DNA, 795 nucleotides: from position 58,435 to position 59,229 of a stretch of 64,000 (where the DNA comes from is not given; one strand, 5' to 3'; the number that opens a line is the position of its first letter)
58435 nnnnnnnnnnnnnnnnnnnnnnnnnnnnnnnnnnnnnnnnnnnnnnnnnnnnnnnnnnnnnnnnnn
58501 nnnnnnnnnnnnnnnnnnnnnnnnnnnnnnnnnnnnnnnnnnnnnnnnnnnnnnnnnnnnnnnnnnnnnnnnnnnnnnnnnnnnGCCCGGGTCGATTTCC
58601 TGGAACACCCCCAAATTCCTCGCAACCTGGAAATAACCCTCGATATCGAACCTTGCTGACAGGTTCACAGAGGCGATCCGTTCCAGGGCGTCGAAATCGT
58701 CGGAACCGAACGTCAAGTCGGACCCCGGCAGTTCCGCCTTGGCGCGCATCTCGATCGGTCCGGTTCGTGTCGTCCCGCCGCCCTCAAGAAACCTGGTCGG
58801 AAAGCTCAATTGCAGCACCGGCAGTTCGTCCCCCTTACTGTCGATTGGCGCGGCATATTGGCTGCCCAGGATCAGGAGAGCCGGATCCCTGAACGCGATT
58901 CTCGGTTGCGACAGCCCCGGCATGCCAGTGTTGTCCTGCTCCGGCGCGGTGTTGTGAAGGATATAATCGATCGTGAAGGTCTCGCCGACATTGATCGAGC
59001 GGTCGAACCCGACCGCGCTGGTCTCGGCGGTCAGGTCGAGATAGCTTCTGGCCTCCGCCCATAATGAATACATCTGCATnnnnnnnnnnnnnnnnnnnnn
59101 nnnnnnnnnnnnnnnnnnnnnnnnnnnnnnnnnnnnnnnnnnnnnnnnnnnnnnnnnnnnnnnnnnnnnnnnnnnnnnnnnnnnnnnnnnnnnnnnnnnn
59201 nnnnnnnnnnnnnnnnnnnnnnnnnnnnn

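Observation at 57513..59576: tRNA-Ser-adjacent two-gene cassette of unknown function (soluble 165-aa protein plus two-TM membrane protein with a 200-aa C-terminal domain)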

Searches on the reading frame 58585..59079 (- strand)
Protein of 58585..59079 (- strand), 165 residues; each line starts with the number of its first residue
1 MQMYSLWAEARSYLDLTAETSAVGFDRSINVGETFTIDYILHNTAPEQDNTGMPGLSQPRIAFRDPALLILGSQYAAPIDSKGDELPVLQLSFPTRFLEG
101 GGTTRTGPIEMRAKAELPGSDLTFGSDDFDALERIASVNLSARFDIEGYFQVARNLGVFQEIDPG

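Call 5: search_protein_families(library=pfam, proteins=[window:58585-59079:-], max_evalue=1)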
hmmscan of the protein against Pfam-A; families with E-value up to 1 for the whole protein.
seq(165 aa): 0 families

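Call 6: search_protein_families(library=padloc, proteins=[window:58585-59079:-], max_evalue=1)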
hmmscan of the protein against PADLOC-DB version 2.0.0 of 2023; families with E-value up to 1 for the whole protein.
seq(165 aa): 0 families

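Call 7: search_protein_families(library=ncbifam, proteins=[window:58585-59079:-], max_evalue=1)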
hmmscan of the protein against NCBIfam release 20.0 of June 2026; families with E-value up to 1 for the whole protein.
seq(165 aa): 0 families

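Call 8: search_protein_families(library=phrogs, proteins=[window:58585-59079:-], max_evalue=1)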
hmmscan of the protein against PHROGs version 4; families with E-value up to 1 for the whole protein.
seq(165 aa): 0 families

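Call 10: find_homologous_proteins(query=window:58585-59079:-, max_evalue=0.001)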
Query seq(165 aa) (165 aa): 6 proteins with E <= 0.001 among 34 candidates.
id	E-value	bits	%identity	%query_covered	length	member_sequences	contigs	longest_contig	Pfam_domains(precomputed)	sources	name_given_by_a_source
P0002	1.0e-103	362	100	100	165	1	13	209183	-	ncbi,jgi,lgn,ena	-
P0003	1.0e-83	297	81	100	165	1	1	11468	-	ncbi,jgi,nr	ncbi:MAG: hypothetical protein QF521_16445 [Alphaproteobacteria bacterium]|jgi:hypothetical protein|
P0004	7.8e-82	291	81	100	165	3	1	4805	-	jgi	jgi:hypothetical protein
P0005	1.1e-80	287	81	99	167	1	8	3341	-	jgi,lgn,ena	jgi:hypothetical protein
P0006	3.7e-71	256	71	99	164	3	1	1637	-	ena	-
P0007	2.6e-52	195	60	100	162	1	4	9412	-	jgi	jgi:hypothetical protein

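Call 11: find_encoding_contigs(protein=P0002, flank=10000, max_places=6)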
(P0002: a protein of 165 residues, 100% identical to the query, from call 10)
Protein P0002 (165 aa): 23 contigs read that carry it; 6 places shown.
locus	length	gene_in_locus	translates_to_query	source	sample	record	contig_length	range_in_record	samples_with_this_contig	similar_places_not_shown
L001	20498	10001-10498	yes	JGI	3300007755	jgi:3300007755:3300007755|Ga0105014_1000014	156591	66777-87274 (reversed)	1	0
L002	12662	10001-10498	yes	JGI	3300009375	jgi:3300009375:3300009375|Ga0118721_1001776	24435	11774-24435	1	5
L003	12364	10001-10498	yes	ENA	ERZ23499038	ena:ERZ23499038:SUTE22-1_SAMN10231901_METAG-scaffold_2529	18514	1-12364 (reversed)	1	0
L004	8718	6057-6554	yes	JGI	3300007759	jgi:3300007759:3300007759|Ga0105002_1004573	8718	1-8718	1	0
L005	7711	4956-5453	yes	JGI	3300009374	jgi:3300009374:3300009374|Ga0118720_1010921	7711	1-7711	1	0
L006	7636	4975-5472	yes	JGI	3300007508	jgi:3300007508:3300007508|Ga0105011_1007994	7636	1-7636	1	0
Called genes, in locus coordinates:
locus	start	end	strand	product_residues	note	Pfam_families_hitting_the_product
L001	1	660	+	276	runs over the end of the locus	PF00378:ECH_1, PF16113:ECH_2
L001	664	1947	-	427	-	PF12897:Asp_aminotransf, PF00155:Aminotran_1_2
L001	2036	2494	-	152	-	-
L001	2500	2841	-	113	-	-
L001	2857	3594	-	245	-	-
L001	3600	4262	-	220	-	PF01844:HNH, PF14279:HNH_5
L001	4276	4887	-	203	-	PF00730:HhH-GPD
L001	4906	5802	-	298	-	PF02737:3HCDH_N, PF00725:3HCDH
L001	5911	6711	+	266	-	PF00749:tRNA-synt_1c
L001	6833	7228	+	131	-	PF03928:HbpS-like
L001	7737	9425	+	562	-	PF02771:Acyl-CoA_dh_N, PF02770:Acyl-CoA_dh_M, PF00441:Acyl-CoA_dh_1, PF08028:Acyl-CoA_dh_2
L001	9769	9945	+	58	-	-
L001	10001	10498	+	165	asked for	-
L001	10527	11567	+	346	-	-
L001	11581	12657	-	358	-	PF07719:TPR_2 (faint), PF13414:TPR_11 (faint), PF13428:TPR_14 (faint), PF14559:TPR_19 (weak)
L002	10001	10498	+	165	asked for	-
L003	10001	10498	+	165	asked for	-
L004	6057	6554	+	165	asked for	-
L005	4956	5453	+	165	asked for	-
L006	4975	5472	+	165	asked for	-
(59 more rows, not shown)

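Call 12: find_encoding_contigs(protein=P0003, flank=10000, max_places=4)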
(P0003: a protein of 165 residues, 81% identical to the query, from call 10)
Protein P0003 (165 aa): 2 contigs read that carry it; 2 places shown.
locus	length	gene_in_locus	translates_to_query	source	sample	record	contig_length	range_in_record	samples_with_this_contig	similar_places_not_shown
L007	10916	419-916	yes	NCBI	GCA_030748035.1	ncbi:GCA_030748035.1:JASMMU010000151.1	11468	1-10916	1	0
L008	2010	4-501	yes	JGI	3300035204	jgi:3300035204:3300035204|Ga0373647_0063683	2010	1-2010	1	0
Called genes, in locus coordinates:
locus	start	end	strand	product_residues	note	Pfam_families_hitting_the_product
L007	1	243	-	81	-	PF08240:ADH_N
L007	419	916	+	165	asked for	-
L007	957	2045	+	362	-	PF07364:DUF1485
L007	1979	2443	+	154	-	PF07171:MlrC_C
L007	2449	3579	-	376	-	PF00266:Aminotran_5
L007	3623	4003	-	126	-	PF00903:Glyoxalase, PF18029:Glyoxalase_6 (weak)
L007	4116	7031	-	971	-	PF00550:PP-binding, PF00501:AMP-binding, PF01553:Acyltransferase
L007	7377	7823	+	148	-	PF00072:Response_reg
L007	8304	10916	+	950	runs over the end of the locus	PF01565:FAD_binding_4, PF02913:FAD-oxidase_C, PF13183:Fer4_8, PF13534:Fer4_17 (weak)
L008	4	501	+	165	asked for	-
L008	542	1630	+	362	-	PF07364:DUF1485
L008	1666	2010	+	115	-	?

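Call 13: find_encoding_contigs(protein=P0007, flank=10000, max_places=4)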
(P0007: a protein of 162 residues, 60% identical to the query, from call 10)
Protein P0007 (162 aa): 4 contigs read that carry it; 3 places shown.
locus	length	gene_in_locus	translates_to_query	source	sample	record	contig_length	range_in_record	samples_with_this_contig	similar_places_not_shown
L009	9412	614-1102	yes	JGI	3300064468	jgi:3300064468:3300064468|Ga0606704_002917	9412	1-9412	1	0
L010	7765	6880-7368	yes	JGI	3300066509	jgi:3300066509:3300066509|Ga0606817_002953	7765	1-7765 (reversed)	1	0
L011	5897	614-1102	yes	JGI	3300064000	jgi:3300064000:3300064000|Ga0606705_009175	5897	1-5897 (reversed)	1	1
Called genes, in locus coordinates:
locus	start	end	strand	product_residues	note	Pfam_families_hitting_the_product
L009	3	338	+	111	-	PF11014:DUF2852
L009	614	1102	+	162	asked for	-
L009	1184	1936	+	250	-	PF01925:TauE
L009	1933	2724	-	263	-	PF00106:adh_short, PF08659:KR, PF13561:adh_short_C2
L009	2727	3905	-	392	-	PF00561:Abhydrolase_1, PF12146:Hydrolase_4, PF12697:Abhydrolase_6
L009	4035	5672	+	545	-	PF00732:GMC_oxred_N, PF05199:GMC_oxred_C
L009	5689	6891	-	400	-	PF04143:Sulf_transp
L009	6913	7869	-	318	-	PF00581:Rhodanese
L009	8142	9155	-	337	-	PF09982:LpxR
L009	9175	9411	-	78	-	?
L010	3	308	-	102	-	?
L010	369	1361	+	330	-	PF02597:ThiS, PF05690:ThiG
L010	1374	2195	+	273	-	PF12570:DUF3750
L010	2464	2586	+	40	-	-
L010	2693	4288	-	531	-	PF17963:Big_9 (weak), PF17803:Cadherin_4, PF17892:Cadherin_5 (weak), PF17963:Big_9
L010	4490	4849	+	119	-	PF04237:YjbR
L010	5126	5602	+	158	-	-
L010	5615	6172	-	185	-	PF01220:DHquinase_II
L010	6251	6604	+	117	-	PF11014:DUF2852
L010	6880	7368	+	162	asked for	-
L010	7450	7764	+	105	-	?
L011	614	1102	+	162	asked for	-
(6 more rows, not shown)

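Call 18: find_encoding_contigs(protein=P0004, flank=10000, max_places=3)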
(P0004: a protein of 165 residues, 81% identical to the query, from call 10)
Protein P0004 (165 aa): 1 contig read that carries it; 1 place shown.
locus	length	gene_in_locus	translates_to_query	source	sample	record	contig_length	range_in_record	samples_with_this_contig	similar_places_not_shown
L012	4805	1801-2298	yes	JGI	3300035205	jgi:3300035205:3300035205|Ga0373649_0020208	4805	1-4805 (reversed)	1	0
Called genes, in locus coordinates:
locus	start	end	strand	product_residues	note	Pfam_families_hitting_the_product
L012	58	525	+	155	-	-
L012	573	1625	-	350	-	PF08240:ADH_N, PF00107:ADH_zinc_N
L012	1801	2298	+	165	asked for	-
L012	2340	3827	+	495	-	PF07364:DUF1485, PF07171:MlrC_C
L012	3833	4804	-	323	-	?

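Call 19: find_encoding_contigs(protein=P0005, flank=10000, max_places=4)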
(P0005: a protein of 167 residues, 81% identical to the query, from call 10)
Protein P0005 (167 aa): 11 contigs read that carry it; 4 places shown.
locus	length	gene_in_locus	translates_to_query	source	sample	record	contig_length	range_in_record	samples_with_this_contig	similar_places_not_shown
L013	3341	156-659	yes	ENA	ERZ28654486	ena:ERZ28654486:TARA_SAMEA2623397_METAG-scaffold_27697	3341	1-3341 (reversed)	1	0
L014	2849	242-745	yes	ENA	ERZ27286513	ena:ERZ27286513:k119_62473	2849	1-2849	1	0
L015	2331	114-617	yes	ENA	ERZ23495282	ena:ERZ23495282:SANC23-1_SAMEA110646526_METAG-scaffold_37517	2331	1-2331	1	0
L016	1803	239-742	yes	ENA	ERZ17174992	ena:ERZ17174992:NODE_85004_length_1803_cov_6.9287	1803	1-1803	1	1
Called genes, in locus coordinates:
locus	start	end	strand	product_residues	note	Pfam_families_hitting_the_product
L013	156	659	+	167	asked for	-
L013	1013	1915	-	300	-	PF00696:AA_kinase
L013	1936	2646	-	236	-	PF03193:RsgA_GTPase (weak), PF00350:Dynamin_N (faint), PF01926:MMR_HSR1, PF02421:FeoB_N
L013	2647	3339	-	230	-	?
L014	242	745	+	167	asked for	-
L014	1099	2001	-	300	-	PF00696:AA_kinase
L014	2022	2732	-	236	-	PF03193:RsgA_GTPase (weak), PF00350:Dynamin_N (faint), PF01926:MMR_HSR1, PF02421:FeoB_N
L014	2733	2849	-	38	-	?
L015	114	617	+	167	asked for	-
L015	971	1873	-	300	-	PF00696:AA_kinase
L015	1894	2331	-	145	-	?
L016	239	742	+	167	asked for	-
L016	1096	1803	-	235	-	?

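Call 26: predict_structure(alignment_id=A1)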
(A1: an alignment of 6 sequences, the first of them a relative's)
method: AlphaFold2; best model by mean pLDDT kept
length: 165 residues; sequences in the alignment: 6
mean_pLDDT: 38.1   pTM: 0.35
mean pLDDT of the five models: 38.1, 33.9, 32.0, 30.6, 28.3
residues with pLDDT >= 90: 0; 70-90: 0; 50-70: 23; < 50: 142
segments of 3 or more residues with pLDDT < 50: 1-11, 22-32, 46-165
pLDDT, mean of each block of 10 residues (from residue 1): 41 53 47 54 48 35 31 29 32 28 25 28 36 46 44 37 28
secondary structure, 60 per line:
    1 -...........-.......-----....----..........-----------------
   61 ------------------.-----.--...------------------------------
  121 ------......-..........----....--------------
elements in order: H2-12 E14-20 E26-29 E34-43 E88-90 H127-132 E134-143 E148-151

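Call 31: search_solved_structures(query=A1, max_evalue=10)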
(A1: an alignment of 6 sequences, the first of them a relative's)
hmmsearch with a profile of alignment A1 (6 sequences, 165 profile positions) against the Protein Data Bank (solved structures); distinct sequences matched with E-value up to 10: 0.

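Call 33: find_homologous_proteins(query=A1, max_evalue=0.01)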
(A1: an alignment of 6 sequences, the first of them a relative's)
Query A1 (6 sequences) (165 aa, profile of the alignment): 6 proteins with E <= 0.01 among 4669 candidates.
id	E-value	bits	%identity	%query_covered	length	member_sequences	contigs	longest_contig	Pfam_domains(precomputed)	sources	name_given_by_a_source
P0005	5.0e-95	333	81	99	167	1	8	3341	-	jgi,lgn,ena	jgi:hypothetical protein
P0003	7.4e-95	333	81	100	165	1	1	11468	-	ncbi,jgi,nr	ncbi:MAG: hypothetical protein QF521_16445 [Alphaproteobacteria bacterium]|jgi:hypothetical protein|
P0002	8.0e-94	329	100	100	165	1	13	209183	-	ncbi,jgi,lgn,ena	-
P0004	9.6e-93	326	81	100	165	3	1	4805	-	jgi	jgi:hypothetical protein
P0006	1.3e-91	322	71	99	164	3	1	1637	-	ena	-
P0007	7.0e-82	291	60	100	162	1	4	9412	-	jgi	jgi:hypothetical protein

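Call 42: find_related_loci(query=A3, collection=metagenome_contigs, flank=5000)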
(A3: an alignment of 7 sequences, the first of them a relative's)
Query A3 (165 aa) in metagenome_contigs; peptide patterns used: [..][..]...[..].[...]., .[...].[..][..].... (x = any residue, [..] = any of these).
37 stretches matched a pattern, but none encodes a relative of the query by tblastn (E <= 1e-3).

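Call 43: find_related_loci(query=A3, collection=viral_contigs, flank=5000)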
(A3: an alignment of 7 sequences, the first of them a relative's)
Query A3 (165 aa) in viral_contigs; peptide patterns used: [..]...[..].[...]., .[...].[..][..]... (x = any residue, [..] = any of these).
67 stretches matched a pattern, but none encodes a relative of the query by tblastn (E <= 1e-3).

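Call 53: search_protein_families(library=pfam, alignment_id=A3, max_evalue=10)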
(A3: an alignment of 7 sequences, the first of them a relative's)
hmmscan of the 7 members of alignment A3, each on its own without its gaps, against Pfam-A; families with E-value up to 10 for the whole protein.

A. member 1, P0002 (165 aa): 0 families

B. families by the number of members that match (of 7 scanned): 0 families

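Call 82: list_cluster_members(proteins=[P0002, P0001, P0009, P0011])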
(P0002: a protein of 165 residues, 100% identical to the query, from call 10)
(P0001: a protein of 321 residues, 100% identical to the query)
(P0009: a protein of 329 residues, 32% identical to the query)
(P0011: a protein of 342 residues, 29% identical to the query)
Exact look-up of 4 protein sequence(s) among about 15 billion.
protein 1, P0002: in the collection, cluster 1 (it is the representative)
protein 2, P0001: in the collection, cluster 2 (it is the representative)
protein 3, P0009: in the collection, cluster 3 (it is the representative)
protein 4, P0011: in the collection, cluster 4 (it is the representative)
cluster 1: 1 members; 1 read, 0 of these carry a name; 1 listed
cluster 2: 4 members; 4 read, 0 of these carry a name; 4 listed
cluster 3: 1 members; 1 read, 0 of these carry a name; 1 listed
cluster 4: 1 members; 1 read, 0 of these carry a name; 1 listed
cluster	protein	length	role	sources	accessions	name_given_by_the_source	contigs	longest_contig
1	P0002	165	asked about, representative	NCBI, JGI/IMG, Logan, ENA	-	-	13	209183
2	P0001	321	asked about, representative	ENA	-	-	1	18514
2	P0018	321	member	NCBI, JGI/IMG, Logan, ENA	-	-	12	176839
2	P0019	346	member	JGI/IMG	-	-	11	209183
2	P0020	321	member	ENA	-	-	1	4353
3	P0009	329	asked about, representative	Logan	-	-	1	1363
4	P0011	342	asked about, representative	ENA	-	-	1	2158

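Call 83: search_dna_similar(query=P0002, collection=plasmids, mode=protein, max_evalue=0.001)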
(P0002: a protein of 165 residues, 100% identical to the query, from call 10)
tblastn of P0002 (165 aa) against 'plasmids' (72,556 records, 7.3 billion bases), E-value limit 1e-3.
No match.

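Call 84: search_dna_similar(query=P0002, collection=phages, mode=protein, max_evalue=0.001)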
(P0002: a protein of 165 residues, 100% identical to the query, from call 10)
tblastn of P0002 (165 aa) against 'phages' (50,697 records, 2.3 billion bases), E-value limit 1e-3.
No match.

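Call 88: search_solved_structures(query=A3, max_evalue=10)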
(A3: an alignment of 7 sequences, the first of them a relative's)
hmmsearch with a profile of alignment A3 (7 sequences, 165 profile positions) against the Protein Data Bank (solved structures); distinct sequences matched with E-value up to 10: 3.
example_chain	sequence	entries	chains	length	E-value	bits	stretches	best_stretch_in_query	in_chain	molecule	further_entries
4v02_C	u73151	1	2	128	1.3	11.7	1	69-121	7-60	PROBABLE SEPTUM SITE-DETERMINING PROTEIN MINC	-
5l8k_B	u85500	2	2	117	1.9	11.2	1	31-91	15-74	New antigen receptor variable domain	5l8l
5l8j_B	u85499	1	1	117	1.9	11.1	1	31-91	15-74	New antigen receptor variable domain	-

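Call 89: search_protein_families(library=ncbifam, alignment_id=A3, max_evalue=1)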
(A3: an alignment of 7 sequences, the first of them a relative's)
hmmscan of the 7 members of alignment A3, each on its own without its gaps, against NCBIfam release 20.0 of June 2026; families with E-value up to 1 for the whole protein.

A. member 1, P0002 (165 aa): 0 families

B. families by the number of members that match (of 7 scanned): 0 families
